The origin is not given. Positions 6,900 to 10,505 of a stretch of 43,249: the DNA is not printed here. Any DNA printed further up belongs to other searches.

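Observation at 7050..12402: Uncharacterised three-gene cassette (giant scaffold-like protein + degenerate Hsp70-fold protein + TPR protein) fused into the pyrH-frr-uppS-cdsA-dxr-rseP core operon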

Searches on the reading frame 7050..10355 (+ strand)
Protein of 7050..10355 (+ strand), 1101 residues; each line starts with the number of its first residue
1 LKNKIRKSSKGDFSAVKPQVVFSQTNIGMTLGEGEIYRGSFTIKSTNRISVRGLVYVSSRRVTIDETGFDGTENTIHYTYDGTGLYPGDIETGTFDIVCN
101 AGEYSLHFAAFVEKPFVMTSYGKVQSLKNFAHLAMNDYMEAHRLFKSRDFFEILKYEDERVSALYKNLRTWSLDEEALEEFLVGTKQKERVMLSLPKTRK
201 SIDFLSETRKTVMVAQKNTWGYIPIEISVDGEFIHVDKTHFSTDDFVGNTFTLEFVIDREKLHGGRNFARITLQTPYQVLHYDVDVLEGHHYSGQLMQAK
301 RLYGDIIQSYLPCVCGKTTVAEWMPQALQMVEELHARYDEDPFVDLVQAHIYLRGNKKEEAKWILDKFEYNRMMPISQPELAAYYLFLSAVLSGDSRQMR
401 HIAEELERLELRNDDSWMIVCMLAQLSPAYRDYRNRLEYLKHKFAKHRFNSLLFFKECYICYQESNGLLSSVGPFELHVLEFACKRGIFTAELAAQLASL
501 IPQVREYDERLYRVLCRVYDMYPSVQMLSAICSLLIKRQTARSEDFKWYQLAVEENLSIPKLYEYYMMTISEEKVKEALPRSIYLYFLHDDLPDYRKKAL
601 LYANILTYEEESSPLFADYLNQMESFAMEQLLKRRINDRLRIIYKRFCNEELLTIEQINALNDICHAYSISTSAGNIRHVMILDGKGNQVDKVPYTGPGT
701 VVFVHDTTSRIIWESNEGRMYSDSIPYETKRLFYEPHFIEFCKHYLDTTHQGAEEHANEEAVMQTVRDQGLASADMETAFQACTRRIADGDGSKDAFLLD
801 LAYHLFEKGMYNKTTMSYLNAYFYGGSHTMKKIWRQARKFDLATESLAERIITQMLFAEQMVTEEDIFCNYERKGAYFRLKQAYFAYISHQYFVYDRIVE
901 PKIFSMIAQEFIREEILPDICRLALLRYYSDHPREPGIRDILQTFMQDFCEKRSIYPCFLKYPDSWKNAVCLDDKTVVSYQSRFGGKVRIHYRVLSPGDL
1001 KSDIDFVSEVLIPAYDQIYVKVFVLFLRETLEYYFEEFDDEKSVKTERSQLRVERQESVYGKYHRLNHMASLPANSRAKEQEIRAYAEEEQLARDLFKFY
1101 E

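Call 3: search_protein_families(library=pfam, proteins=[window:7050-10355:+], max_evalue=0.01)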
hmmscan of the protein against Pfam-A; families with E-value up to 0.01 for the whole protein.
window:7050-10355:+ (1101 aa): 3 families
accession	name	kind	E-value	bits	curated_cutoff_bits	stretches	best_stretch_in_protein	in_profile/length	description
PF18984.5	DUF5717_N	-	2.2e-206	688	25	1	1-748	1-750/875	Family of unknown function (DUF5717)N-terminal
PF18983.5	DUF5717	-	1.3e-84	284.4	25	1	795-1097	1-306/306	Family of unknown function (DUF5717)C-terminal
PF14223.13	Retrotran_gag_2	-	0.0086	16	27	0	397-441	104-148/172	gag-polypeptide of LTR copia-type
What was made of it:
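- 7050..10355 (+): ORF1, DUF5717 family, 1101 aa, a giant non-enzymatic scaffold. Pfam DUF5717_N 2e-206 and DUF5717 1e-84 (call 3).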

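Call 8: search_protein_families(library=ncbifam, proteins=[window:7050-10355:+], max_evalue=1)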
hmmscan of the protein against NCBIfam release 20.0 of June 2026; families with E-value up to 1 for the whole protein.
window:7050-10355:+ (1101 aa): 0 families

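Call 9: search_protein_families(library=padloc, proteins=[window:7050-10355:+], max_evalue=1)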
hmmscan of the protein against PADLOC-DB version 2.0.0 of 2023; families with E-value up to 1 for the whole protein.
window:7050-10355:+ (1101 aa): 0 families
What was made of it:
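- PADLOC finds nothing (call 9). No PADLOC hit (call 9).
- Tried and rejected: PADLOC found nothing (call 9).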

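Call 15: search_solved_structures(query=window:7050-10352:+, max_evalue=10)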
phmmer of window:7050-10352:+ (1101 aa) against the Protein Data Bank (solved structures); distinct sequences matched with E-value up to 10: 0.

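Call 25: find_homologous_proteins(query=window:7050-10352:+, max_evalue=0.001)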
Query window:7050-10352:+ (1101 aa): 383 proteins with E <= 0.001 among 8000 candidates; the best 120 are listed.
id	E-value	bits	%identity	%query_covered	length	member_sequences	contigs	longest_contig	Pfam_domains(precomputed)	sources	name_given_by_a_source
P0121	0.0e+0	2536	100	100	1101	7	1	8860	PF18984.6,PF18983.6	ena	-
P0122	0.0e+0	2228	86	100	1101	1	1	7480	PF18984.6,PF18983.6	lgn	-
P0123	0.0e+0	2179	84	100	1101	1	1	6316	PF18984.6,PF18983.6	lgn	-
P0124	0.0e+0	1988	76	100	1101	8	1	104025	PF18984.6,PF18983.6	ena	-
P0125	0.0e+0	1986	75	100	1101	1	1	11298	PF18984.6,PF18983.6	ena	-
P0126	0.0e+0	1918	73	100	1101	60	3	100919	PF18984.6,PF18983.6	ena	-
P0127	0.0e+0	1900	73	100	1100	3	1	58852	PF18984.6,PF18983.6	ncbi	-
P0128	0.0e+0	1900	73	100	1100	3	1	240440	PF18984.6,PF18983.6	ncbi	-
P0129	0.0e+0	1887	72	100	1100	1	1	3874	PF18984.6,PF18983.6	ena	-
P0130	0.0e+0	1082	45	100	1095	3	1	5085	PF18984.6,PF18983.6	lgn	-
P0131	0.0e+0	1075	44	100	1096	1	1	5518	PF18984.6,PF18983.6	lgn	-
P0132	0.0e+0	1072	45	100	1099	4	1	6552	PF18984.6,PF18983.6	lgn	-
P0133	0.0e+0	1072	44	100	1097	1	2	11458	PF18984.6,PF18983.6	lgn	-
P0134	0.0e+0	1071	45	100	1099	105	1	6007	PF18984.6,PF18983.6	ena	-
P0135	0.0e+0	1068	44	100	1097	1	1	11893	PF18984.6,PF18983.6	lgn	-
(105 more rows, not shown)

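Call 41: search_solved_structures(query=A2, max_evalue=10)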
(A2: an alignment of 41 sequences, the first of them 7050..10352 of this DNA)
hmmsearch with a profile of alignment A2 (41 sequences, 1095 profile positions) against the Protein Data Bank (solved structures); distinct sequences matched with E-value up to 10: 7.
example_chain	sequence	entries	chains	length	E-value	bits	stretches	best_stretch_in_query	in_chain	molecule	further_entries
5xi8_A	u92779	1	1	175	0.033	15.1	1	288-372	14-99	Beta-barrel assembly-enhancing protease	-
6ork_A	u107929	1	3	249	0.064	14.2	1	539-561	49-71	Sel1 repeat protein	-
6ait_A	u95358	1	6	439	0.17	12.8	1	289-372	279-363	Beta-barrel assembly-enhancing protease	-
6sar_A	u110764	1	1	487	0.2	12.6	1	289-372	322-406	Beta-barrel assembly-enhancing protease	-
28jr_F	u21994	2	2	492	0.2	12.5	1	289-372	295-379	Beta-barrel assembly-enhancing protease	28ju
28jl_F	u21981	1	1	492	0.2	12.5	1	289-372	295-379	Beta-barrel assembly-enhancing protease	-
28jq_F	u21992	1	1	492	0.2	12.5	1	289-372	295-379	Beta-barrel assembly-enhancing protease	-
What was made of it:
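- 7929..9044 (+): ORF1 aa 294-665: TPR-like alpha-solenoid 1. Weak BepA TPR profile hit (call 41).
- No enzyme family is found by Pfam, NCBIfam or PDB search (calls 3, 8, 15, 41).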

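Call 50: predict_structure(alignment_id=A2)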
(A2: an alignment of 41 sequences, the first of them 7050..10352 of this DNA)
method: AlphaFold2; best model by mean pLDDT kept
length: 1101 residues; sequences in the alignment: 41
mean_pLDDT: 83.7   pTM: 0.43
mean pLDDT of the five models: 83.7, 83.1, 81.0, 78.8, 78.6
residues with pLDDT >= 90: 342; 70-90: 660; 50-70: 67; < 50: 32
segments of 3 or more residues with pLDDT < 50: 1-12, 289-294, 749-757, 1099-1101
pLDDT, mean of each block of 10 residues (from residue 1): 39 66 88 86 89 87 87 91 80 88 88 82 85 89 88 74 76 81 63 69 70 81 83 85 84 87 75 84 73 53 86 81 90 80 90 90 87 82 92 86 90 89 91 93 89 91 91 91 88 93 89 93 93 92 91 91 92 85 86 85 91 87 92 89 88 85 90 86 81 84 83 87 82 84 64 42 80 79 85 84 89 92 87 92 91 74 80 83 86 87 91 87 93 84 92 89 87 86 87 84 85 88 85 90 87 65 71 77 81 64 36
secondary structure, 60 per line:
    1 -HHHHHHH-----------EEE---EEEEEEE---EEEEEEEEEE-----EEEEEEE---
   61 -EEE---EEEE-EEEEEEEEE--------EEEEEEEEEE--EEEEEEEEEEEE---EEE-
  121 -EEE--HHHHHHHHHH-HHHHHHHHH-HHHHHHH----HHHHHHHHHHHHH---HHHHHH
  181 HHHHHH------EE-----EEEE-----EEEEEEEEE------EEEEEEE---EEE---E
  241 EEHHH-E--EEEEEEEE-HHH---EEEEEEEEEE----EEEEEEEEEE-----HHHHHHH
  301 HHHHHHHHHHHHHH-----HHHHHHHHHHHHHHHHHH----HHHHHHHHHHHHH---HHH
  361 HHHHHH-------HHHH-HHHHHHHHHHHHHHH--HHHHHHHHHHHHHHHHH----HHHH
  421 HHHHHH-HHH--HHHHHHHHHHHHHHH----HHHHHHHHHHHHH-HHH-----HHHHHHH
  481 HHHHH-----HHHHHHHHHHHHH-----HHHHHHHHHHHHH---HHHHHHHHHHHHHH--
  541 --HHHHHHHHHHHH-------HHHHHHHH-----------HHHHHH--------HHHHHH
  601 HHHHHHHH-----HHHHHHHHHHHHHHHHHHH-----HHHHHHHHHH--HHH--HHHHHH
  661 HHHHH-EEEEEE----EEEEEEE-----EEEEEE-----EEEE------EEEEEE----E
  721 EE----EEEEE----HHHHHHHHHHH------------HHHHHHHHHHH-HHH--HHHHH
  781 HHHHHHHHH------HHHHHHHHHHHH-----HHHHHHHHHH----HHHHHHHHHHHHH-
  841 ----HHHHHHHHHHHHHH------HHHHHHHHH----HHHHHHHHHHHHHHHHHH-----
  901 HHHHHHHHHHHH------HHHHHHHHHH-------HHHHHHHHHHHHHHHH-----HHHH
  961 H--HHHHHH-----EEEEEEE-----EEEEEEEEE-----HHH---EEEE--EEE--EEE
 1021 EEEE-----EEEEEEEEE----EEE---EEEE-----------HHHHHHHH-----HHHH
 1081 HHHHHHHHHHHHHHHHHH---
elements in order (helices of 4 or more, strands of 3 or more residues): H2-8 E20-22 E26-32 E36-45 E51-57 E62-64 E68-71 E73-81 E90-99 E102-113 E117-119 E122-124 H127-136 H138-146 H148-154 H159-171 H175-186 E200-203 E209-217 E224-230 E234-236 E240-242 E250-257 E265-274 E279-288 H294-314 H320-337 H342-354 H358-366 H374-377 H379-393 H396-412 H417-426 H433-447 H452-464 H474-485 H491-503 H509-521 H525-538 H543-554 H562-569 H581-586 H595-608 H614-632 H638-647 H655-665 E667-672 E677-683 E689-694 E700-703 E710-715 E720-722 E727-731 H736-746 H759-769 H776-789 H796-807 H813-822 H827-839 H845-858 H865-873 H878-895 H901-912 H919-928 H936-951 H957-961 H964-969 E975-981 E987-995 E1007-1010 E1013-1015 E1018-1024 E1030-1038 E1043-1045 E1049-1052 H1064-1071 H1077-1098
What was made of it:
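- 7050..10355 (+): AF2 model pLDDT 83.7 (call 50).
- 7107..7421 (+): ORF1 aa 20-124: first beta-sandwich, ASH/PapD-like Ig fold. Secondary structure (call 50).
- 7929..9044 (+): Call 50 (about 20 helices).
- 9048..9242 (+): ORF1 aa 667-731: central small beta domain. Call 50.
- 9294..9320 (+): ORF1 aa 749-757: low-confidence linker. This is the site where the DUF5717 of four-gene cassettes carries about 80 extra helical residues. pLDDT below 50 (call 50).
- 9972..10205 (+): ORF1 aa 975-1052: C-terminal beta-sandwich, within Pfam DUF5717 C-terminal. Calls 3, 50.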

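Call 52: fold_search(model_id=the predicted structure, library=pdb)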
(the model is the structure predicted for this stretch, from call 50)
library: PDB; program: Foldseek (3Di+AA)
matches with E <= 10: 1739; with E <= 0.001: 31
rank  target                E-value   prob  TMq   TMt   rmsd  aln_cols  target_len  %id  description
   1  7sqc_F0               3.6e-06  1.00  0.09  0.27  11.7       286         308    7  Ciliary C1 central pair apparatus isolated from Chlamydomonas reinhardtii (released 2022-04-13)
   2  7sqc_2A               4.2e-06  1.00  0.09  0.12  11.6       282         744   10  Ciliary C1 central pair apparatus isolated from Chlamydomonas reinhardtii (released 2022-04-13)
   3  9ijj_L                5.1e-06  1.00  0.08  0.35  17.8       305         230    8  In situ structure of the central apparatus in mouse sperm axoneme. (released 2025-06-04)
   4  7som_D                5.3e-06  1.00  0.08  0.06  14.8       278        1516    6  Ciliary C2 central pair apparatus isolated from Chlamydomonas reinhardtii (released 2022-04-13)
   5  7sqc_2B               5.9e-06  1.00  0.09  0.12  11.4       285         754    9  Ciliary C1 central pair apparatus isolated from Chlamydomonas reinhardtii (released 2022-04-13)
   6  7sqc_F1               8.5e-06  1.00  0.09  0.18  11.3       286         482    9  Ciliary C1 central pair apparatus isolated from Chlamydomonas reinhardtii (released 2022-04-13)
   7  7sqc_M1               1.1e-05  1.00  0.08  0.15  18.6       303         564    7  Ciliary C1 central pair apparatus isolated from Chlamydomonas reinhardtii (released 2022-04-13)
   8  9ijj_C                1.4e-05  1.00  0.08  0.09  13.0       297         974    8  In situ structure of the central apparatus in mouse sperm axoneme. (released 2025-06-04)
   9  9fh8_A                1.9e-05  1.00  0.08  0.26  23.8       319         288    8  Crystal structure of the SPD-2 domain of Apis dorsata CEP192 (released 2025-03-26)
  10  9ijj_h                2.6e-05  1.00  0.08  0.06  23.0       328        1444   11  In situ structure of the central apparatus in mouse sperm axoneme. (released 2025-06-04)
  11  9fh8_H                3.1e-05  1.00  0.08  0.25  18.0       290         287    9  Crystal structure of the SPD-2 domain of Apis dorsata CEP192 (released 2025-03-26)
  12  7n6g_3J               3.4e-05  1.00  0.08  0.22  18.8       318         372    7  C1 of central pair (released 2022-05-18)
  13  9ijj_E                3.6e-05  1.00  0.07  0.16  18.2       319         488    8  In situ structure of the central apparatus in mouse sperm axoneme. (released 2025-06-04)
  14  9ijj_O                3.9e-05  1.00  0.10  0.09  11.0       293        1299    6  In situ structure of the central apparatus in mouse sperm axoneme. (released 2025-06-04)
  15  7n6g_4C               5.9e-05  1.00  0.09  0.14  12.1       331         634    8  C1 of central pair (released 2022-05-18)
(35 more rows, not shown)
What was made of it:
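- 7107..7421 (+): Foldseek hits to the CEP192 SPD-2 domain, Caf1M and chains of the ciliary central-pair apparatus over about 280-330 N-terminal columns (call 52).
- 7647..7913 (+): ORF1 aa 200-288: second beta-sandwich, ASH/PapD-like. Calls 50, 52.
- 7929..9044 (+): Foldseek hits to Ctr9, Ski3, Naa15, IFT-A and OGT (call 52).
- Closest known: ASH/PapD-like. Same: Fold-level matches to the two N-terminal beta-sandwiches and the solenoids of ORF1 (E 4e-6 to 2e-3, call 52).
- Calls 50 and 52.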
